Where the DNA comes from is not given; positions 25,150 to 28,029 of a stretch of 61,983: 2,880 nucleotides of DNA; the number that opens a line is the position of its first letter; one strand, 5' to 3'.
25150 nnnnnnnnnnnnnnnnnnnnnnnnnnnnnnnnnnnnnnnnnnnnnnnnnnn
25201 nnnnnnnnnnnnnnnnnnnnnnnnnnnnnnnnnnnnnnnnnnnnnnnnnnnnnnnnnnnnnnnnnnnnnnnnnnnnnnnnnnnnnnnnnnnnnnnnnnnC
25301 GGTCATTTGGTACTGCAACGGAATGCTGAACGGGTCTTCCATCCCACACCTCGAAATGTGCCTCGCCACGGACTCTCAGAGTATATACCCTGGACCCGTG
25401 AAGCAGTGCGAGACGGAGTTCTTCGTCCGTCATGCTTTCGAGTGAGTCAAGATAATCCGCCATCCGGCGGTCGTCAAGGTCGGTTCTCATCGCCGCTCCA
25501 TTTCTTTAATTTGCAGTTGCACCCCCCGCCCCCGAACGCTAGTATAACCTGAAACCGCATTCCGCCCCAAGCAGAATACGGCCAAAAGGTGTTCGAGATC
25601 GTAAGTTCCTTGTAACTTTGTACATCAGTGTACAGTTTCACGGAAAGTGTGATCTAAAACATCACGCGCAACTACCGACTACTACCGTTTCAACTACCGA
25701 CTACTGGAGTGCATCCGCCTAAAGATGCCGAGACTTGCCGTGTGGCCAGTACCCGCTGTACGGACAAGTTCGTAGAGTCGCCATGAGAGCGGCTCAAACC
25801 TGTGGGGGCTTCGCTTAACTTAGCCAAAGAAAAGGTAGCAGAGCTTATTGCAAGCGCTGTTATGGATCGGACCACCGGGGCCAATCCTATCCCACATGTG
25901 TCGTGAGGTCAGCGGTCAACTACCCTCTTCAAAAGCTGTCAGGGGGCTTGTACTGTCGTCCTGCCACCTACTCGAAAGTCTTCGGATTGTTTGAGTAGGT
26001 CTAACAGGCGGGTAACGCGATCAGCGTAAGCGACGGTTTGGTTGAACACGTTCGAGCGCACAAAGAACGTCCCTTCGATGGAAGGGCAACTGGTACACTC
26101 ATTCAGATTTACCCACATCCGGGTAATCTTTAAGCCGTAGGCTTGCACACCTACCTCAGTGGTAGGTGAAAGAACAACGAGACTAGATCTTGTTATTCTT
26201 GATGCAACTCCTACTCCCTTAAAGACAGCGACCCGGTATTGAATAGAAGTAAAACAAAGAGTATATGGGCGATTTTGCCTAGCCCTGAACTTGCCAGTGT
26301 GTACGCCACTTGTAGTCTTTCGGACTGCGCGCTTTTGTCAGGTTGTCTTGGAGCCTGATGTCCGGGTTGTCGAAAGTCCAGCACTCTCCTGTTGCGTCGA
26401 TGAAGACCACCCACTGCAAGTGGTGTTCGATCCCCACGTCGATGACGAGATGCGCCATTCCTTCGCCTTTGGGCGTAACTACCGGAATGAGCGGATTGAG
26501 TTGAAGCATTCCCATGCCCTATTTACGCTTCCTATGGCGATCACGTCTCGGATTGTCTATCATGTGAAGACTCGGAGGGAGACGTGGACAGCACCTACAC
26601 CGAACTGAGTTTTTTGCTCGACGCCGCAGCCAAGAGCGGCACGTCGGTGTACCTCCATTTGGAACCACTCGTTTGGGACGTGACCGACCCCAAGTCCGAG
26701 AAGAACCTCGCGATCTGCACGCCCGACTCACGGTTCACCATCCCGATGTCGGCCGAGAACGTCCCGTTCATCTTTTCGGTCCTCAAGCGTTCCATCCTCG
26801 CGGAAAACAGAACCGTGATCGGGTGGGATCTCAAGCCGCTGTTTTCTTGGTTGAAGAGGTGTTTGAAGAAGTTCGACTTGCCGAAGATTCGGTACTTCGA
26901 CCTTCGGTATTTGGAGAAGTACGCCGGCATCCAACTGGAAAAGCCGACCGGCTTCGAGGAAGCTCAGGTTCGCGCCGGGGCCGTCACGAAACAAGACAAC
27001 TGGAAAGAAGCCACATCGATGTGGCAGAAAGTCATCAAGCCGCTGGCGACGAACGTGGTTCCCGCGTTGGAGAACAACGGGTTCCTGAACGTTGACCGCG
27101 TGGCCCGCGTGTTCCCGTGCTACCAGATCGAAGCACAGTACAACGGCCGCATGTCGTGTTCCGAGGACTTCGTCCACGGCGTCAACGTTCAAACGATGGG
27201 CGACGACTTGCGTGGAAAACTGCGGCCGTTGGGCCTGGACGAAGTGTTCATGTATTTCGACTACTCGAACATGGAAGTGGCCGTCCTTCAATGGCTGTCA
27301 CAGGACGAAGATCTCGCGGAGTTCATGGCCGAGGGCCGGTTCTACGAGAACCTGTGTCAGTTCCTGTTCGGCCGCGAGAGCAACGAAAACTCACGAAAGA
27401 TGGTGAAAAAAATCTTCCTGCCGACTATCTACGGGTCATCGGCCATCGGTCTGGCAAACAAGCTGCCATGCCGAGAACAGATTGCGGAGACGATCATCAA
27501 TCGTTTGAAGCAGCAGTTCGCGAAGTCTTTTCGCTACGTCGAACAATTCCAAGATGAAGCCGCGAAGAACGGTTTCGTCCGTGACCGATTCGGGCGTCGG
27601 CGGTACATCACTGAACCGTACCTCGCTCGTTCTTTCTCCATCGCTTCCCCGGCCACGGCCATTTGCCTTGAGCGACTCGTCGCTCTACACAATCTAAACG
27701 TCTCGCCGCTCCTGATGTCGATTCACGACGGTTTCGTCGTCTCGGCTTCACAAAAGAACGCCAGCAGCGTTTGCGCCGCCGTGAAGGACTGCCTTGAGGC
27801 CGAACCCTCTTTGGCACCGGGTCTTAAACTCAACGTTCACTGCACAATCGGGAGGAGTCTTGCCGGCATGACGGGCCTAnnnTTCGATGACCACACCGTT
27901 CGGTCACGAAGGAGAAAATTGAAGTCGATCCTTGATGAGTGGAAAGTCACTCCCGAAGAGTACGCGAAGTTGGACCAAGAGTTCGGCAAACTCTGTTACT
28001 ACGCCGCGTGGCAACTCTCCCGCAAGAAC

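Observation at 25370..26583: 0.9-kb gene-free, lower-GC structured region with iterons, palindromes and group-I-intron-like motifs upstream of the DNA polymerase gene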

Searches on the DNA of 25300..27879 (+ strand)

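Call 4: search_rna_families(source=window, start=25300, end=26700, threshold=evalue, max_evalue=10, show_alignments=2)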
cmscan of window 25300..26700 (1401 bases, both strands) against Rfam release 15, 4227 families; matches with E-value up to 10: 1.
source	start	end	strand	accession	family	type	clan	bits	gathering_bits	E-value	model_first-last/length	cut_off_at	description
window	26123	26193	-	RF03004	Lacto-phage-1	Gene; sRNA;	-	17.7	50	2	1-81/81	no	Lacto-phage-1 RNA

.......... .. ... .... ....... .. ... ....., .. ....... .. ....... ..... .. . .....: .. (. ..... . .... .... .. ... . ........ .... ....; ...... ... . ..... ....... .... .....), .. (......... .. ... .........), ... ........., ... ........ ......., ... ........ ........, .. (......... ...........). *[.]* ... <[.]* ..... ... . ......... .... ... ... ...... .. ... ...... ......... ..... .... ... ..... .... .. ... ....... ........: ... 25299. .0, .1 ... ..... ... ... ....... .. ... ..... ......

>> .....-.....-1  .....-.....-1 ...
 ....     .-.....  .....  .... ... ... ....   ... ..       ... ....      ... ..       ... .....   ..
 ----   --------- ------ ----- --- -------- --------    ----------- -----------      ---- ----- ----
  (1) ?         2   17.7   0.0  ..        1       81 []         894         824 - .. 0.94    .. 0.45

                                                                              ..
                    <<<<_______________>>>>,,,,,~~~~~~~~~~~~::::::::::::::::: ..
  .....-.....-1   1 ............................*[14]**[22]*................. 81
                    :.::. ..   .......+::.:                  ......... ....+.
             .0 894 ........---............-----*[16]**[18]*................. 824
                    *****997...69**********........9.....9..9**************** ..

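Call 7: search_dna_similar(query=window:25300-26700:+, collection=phages, mode=distant, max_rows=30)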
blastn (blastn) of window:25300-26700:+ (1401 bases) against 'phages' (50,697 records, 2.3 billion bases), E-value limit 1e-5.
No match.
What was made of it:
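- Tried and rejected: blastn of the region against 50,697 phage records: no match (call 7).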

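Call 71: search_rna_families(source=window, start=25660, end=26250, threshold=evalue, max_evalue=10, show_alignments=4)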
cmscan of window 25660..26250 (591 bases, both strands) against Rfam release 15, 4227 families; matches with E-value up to 10: 3.
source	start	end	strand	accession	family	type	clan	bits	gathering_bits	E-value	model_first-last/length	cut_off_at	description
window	26123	26193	-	RF03004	Lacto-phage-1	Gene; sRNA;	-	17.7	50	0.85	1-81/81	no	Lacto-phage-1 RNA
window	25685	25709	+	RF02977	THF-II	Cis-reg;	-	14.2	41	6.6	1-39/39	no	THF-II riboswitch (folE RNA)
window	25907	25931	-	RF01152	sR1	Gene; snRNA; snoRNA; CD-box;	-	10.4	45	4.6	32-57/57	no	Small nucleolar RNA sR1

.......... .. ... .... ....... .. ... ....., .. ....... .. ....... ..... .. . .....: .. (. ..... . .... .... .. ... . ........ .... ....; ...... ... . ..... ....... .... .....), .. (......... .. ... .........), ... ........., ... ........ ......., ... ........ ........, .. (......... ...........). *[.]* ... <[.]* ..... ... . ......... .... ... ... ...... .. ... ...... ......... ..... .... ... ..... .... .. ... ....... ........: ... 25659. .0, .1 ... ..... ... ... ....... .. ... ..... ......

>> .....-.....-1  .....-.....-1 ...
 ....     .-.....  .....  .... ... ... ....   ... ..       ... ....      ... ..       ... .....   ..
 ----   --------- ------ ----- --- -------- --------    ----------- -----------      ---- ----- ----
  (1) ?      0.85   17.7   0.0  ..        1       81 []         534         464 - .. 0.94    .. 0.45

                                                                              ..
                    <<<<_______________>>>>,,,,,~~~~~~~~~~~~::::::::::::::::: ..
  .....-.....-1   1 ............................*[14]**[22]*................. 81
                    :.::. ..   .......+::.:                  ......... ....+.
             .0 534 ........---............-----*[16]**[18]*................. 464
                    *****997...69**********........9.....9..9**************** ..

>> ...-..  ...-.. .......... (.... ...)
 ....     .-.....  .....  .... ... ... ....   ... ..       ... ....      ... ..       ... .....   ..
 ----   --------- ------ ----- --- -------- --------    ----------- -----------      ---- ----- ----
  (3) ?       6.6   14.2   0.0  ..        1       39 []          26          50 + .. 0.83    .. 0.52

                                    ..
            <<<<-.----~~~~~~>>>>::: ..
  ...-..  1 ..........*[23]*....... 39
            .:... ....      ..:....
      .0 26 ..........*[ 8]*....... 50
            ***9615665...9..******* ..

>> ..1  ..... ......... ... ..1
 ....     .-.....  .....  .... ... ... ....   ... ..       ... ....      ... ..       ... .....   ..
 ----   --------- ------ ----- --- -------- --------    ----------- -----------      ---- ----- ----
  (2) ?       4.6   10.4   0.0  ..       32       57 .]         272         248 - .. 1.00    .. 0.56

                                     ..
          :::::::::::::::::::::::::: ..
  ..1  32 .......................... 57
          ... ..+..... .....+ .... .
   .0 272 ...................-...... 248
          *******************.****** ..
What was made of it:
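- On Riboswitch / T-box / other cis-regulatory leader: No Rfam hit (calls 4, 71).
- At about 550 nt it is far larger than any known riboswitch or leader, and no Rfam cis-regulatory family matches (calls 4, 71).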

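Call 72: search_rna_families(source=L001, start=5300, end=5860, threshold=evalue, max_evalue=10, show_alignments=4)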
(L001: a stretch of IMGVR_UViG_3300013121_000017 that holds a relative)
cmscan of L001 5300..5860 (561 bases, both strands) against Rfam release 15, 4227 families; matches with E-value up to 10: 3.
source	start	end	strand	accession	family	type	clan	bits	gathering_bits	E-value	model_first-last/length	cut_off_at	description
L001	5708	5804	-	RF00386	Entero_5_CRE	Cis-reg;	-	19.8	46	0.065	1-90/90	no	Enterovirus 5' cloverleaf cis-acting replication element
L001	5778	5794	+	RF00023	tmRNA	Gene;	CL00001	15.2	47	0.00043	347-363/374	no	transfer-messenger RNA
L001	5778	5794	-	RF04354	Plastid-ycf2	Cis-reg;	-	14.4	65.7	5.8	10-26/75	no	Plastid-ycf2 5UTR RNA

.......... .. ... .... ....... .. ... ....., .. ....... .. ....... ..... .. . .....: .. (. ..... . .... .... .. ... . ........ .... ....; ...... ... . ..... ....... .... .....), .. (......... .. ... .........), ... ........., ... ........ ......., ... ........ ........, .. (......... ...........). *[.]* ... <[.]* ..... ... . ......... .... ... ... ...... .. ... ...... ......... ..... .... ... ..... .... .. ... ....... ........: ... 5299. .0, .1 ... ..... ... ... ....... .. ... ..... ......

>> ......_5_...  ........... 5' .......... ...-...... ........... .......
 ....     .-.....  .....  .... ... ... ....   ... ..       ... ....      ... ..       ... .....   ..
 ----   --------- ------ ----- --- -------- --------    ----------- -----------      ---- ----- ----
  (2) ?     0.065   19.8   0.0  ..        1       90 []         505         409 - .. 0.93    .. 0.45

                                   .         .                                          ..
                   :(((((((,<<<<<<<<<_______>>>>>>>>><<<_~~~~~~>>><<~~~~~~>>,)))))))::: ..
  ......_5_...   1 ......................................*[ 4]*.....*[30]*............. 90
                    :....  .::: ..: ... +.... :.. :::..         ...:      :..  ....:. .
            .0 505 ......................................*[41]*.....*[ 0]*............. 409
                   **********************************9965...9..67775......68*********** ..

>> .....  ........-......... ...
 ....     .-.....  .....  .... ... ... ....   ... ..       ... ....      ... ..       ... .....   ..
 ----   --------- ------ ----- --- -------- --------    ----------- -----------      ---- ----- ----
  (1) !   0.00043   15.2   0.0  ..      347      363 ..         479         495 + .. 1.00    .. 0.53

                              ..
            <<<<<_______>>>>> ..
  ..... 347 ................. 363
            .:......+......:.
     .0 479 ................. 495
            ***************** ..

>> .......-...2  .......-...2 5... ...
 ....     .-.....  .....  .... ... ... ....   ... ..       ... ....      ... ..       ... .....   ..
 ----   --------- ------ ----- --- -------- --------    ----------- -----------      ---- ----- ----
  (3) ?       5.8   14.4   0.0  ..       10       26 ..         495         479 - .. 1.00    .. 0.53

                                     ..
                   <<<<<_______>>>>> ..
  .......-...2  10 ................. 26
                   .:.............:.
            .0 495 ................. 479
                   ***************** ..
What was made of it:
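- On tmRNA: Rfam gives only a 17-nt local T-arm match in L001 (call 72).
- In L001 the internal hairpin matches a T-arm locally over 17 nt (call 72).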

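Call 78: build_rna_model(alignment_id=A7)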
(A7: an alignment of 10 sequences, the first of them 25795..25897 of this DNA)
Model R1 built from alignment A7 (10 sequences, 108 columns); structure: RNAalifold consensus.
model positions 106; base pairs 29; branch points 2; effective number of sequences 0.97; information 0.59 bits per position. Calibrated on 0.2 Mb of random sequence (short: E-values are rough).
structure used (alignment columns):
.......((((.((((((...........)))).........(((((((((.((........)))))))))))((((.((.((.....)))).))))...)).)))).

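Call 79: search_with_rna_model(model_id=R1, sources=[window, L001, L003, L004, L005, L008, L011, L012, L013, L014, L018, L022, L023, L024, L025, L026, L027, L028, L029], max_evalue=10)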
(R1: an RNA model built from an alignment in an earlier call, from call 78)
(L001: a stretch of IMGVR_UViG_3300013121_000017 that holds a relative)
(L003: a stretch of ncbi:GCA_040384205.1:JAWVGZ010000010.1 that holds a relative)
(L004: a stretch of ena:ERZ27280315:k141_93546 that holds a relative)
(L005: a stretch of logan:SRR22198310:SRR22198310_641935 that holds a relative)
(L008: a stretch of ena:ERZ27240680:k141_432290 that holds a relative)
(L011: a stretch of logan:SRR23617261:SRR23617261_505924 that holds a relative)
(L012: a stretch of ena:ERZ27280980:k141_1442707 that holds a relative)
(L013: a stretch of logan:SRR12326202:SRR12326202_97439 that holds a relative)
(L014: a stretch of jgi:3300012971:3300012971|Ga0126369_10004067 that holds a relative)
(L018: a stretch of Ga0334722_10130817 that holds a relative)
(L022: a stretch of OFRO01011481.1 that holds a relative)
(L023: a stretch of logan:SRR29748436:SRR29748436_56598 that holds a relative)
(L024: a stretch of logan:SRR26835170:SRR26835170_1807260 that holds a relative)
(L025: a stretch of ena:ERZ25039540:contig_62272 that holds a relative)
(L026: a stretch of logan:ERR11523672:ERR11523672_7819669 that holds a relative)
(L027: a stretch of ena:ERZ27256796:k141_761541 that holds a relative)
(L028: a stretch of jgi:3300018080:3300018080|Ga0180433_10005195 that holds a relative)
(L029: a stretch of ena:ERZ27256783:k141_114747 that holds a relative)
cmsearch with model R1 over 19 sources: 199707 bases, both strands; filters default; matches with E-value up to 10: 10.
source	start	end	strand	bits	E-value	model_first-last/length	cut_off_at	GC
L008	3439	3544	+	126.4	3.7e-35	1-106/106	no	0.58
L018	1224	1329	+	125.7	6.3e-35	1-106/106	no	0.54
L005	3476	3581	+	125.1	9e-35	1-106/106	no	0.56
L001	5438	5536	+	116.7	3.1e-32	1-106/106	no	0.59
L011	3409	3515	+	114.2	1.7e-31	1-106/106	no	0.52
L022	1361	1465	+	113.2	3.3e-31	1-106/106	no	0.56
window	25795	25897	+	109.6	3.9e-30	1-106/106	no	0.51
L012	1650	1752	+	107.8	1.3e-29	1-106/106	no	0.57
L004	2964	3066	+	107.6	1.6e-29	1-106/106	no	0.52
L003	3280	3383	+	106.1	4.5e-29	1-106/106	no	0.57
